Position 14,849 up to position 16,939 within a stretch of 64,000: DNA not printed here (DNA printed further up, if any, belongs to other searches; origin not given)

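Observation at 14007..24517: A roughly 10.5 kb single-strand operon coupling a Liv-type ABC importer to a TPP enzyme, an LLM oxidoreductase, an aryl-AMP ligase and an amidohydrolase-2: putative aromatic or organic acid uptake and activation pathway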

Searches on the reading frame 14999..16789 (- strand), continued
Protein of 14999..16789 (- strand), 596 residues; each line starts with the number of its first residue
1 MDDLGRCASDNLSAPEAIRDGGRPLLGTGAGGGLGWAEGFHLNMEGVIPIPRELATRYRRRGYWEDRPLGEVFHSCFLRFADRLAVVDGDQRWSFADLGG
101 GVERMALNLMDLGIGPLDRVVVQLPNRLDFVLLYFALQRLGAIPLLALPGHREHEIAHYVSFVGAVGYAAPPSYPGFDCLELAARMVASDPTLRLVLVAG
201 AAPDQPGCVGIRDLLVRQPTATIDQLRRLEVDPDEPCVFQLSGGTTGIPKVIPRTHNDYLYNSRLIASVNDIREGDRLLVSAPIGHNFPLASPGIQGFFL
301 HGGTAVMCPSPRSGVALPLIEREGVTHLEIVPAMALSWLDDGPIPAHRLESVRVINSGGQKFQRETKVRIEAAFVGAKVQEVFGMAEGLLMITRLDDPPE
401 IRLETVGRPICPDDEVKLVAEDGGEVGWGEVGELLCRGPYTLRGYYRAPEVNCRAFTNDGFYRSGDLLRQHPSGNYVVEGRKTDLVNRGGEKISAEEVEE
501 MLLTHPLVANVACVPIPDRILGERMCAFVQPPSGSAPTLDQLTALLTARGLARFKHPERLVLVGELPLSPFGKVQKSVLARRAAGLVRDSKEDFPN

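Call 36: search_solved_structures(query=window:14999-16660:-, max_evalue=1e-130, show_alignments=2)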
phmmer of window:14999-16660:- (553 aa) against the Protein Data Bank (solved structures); distinct sequences matched with E-value up to 1e-130: 3.
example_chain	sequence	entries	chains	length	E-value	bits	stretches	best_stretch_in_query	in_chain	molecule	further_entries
5wm2_A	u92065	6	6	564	7.6e-147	493.4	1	2-546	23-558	Salicylate-AMP ligase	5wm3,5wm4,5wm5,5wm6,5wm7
1md9_A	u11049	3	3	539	9.2e-137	460.1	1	2-537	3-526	2,3-dihydroxybenzoate-AMP ligase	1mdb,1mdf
6e8o_A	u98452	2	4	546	1.1e-136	459.9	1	2-541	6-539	2,3-dihydroxybenzoate-AMP ligase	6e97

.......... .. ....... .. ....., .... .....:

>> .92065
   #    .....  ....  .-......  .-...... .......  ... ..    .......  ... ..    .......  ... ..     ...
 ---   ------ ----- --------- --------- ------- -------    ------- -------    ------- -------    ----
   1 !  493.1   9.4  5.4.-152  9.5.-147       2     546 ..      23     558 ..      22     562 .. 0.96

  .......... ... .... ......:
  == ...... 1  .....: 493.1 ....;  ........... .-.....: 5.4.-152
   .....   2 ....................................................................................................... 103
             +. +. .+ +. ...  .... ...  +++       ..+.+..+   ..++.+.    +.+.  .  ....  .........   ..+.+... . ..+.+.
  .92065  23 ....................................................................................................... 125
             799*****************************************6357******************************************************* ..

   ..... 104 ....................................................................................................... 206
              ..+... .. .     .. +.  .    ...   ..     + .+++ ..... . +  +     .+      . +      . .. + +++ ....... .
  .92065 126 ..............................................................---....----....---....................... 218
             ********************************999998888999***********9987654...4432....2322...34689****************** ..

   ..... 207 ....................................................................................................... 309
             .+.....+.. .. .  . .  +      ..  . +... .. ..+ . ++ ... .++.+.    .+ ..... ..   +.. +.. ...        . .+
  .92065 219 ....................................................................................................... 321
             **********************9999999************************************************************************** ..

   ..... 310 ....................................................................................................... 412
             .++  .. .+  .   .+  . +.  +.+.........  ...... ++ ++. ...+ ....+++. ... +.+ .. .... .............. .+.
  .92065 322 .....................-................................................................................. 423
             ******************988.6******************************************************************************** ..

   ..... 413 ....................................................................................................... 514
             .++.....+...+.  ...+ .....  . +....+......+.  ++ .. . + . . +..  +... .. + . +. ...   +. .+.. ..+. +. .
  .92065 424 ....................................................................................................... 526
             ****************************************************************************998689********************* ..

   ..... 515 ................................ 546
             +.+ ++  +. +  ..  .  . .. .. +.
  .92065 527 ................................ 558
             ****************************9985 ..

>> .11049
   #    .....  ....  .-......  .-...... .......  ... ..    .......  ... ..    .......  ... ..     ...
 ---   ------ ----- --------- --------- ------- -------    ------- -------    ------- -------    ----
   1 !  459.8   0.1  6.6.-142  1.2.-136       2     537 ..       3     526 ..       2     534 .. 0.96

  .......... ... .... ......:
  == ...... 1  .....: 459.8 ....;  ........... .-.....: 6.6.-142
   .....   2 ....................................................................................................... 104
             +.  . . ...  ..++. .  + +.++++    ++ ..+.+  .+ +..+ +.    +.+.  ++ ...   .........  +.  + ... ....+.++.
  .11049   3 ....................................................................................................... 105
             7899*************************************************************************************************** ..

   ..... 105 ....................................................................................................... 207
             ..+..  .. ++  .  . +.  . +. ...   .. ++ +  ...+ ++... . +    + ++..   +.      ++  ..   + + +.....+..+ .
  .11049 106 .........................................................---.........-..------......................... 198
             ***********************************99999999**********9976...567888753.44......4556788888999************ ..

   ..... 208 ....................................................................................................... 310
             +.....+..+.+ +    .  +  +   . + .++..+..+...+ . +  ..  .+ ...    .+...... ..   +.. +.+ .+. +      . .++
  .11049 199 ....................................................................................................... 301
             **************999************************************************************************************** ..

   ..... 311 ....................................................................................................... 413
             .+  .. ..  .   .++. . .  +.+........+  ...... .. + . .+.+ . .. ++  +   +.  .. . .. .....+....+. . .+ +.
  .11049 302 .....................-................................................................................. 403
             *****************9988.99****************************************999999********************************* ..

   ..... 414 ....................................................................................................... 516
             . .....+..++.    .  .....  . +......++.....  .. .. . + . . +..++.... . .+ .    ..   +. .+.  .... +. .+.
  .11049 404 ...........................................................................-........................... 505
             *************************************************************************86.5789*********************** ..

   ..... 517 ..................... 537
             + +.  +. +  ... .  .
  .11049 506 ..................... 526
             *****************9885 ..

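Call 56: search_solved_structures(query=L078:11677-12519:+, max_evalue=1e-10, show_alignments=1)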
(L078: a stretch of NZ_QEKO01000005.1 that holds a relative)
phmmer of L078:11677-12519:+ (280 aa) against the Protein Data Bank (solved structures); distinct sequences matched with E-value up to 1e-10: 1.
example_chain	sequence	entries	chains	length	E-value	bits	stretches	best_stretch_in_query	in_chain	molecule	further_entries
3irs_A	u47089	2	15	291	1.2e-18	70.8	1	45-278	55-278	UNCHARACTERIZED PROTEIN BB4693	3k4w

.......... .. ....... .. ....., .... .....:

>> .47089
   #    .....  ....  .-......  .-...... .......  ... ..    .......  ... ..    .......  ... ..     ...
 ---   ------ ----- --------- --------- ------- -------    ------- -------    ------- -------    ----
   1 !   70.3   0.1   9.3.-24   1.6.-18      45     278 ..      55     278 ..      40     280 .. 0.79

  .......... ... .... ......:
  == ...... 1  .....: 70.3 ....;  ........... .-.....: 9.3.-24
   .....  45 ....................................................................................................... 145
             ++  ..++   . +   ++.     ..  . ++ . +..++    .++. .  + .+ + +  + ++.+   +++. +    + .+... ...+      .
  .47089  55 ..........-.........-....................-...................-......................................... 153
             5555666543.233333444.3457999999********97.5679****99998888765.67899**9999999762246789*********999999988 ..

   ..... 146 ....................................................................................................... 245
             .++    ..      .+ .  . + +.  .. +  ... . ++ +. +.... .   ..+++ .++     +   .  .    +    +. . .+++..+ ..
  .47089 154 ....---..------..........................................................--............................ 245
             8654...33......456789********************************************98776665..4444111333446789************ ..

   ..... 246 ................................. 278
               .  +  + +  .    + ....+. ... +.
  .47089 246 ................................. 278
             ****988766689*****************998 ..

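Call 81: search_protein_families(library=pfam, proteins=[L006:7216-8988:+], max_evalue=0.001)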
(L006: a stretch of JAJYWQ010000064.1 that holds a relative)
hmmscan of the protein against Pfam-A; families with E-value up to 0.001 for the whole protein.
L006:7216-8988:+ (590 aa): 3 families
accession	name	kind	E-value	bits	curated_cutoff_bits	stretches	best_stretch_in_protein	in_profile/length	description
PF02129.25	Peptidase_S15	-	1e-40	140.5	23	1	27-302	1-258/262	X-Pro dipeptidyl-peptidase (S15 family)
PF08530.16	PepX_C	-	7.9e-29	101.6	22.5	1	330-545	2-217/217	X-Pro dipeptidyl-peptidase C-terminal non-catalytic domain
PF00326.27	Peptidase_S9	-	7.5e-05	22.8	22.6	1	80-173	8-107/213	Prolyl oligopeptidase family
